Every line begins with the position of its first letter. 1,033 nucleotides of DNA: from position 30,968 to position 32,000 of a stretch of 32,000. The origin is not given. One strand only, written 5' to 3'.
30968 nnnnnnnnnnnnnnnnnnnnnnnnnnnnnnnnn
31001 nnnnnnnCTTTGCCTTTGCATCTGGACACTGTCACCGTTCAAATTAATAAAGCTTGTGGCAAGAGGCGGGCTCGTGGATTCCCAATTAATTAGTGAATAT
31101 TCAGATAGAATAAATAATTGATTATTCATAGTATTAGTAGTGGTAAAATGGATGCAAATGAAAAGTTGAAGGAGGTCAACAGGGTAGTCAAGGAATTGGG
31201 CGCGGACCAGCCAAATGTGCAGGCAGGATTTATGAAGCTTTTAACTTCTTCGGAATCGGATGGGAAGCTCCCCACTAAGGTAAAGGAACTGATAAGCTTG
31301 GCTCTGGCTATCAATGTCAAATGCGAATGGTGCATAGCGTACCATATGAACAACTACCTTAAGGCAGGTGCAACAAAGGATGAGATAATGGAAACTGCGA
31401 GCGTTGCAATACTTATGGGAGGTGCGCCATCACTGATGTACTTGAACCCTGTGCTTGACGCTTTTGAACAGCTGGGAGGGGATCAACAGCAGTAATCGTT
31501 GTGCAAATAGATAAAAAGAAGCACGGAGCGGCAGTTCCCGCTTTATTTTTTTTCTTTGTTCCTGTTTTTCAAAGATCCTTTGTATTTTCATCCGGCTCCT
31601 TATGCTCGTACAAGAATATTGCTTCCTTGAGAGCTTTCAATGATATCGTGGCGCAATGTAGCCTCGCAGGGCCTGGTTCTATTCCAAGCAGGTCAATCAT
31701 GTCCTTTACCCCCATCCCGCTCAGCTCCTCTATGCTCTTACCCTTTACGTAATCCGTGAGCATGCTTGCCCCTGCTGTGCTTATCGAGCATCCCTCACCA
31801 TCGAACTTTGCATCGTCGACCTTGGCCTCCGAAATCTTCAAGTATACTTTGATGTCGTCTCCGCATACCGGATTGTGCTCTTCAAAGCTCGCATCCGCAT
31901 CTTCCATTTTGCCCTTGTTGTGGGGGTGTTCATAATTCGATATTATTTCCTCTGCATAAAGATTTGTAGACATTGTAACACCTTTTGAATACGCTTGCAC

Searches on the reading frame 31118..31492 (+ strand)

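Call 45: search_protein_families(library=pfam, proteins=[window:31118-31492:+], max_evalue=0.001)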
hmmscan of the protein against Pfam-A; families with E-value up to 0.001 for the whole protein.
window:31118-31492:+ (125 aa): 1 family
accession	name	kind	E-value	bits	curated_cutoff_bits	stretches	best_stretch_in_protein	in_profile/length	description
PF02627.25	CMD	-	1.5e-18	67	23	1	32-113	1-82/84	Carboxymuconolactone decarboxylase family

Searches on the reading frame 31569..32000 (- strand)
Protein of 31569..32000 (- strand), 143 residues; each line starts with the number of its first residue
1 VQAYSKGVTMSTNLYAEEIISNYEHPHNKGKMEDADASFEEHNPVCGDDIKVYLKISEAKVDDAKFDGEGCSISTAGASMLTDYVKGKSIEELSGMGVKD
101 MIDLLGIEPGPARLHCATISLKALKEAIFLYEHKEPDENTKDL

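Call 45: search_protein_families(library=pfam, proteins=[window:31569-32000:-], max_evalue=0.001)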
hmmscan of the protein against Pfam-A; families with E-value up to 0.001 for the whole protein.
window:31569-32000:- (143 aa): 1 family
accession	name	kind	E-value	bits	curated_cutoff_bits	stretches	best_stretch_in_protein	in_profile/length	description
PF01592.21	NifU_N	-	1.4e-29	103.2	22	1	15-135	2-124/127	NifU-like N terminal domain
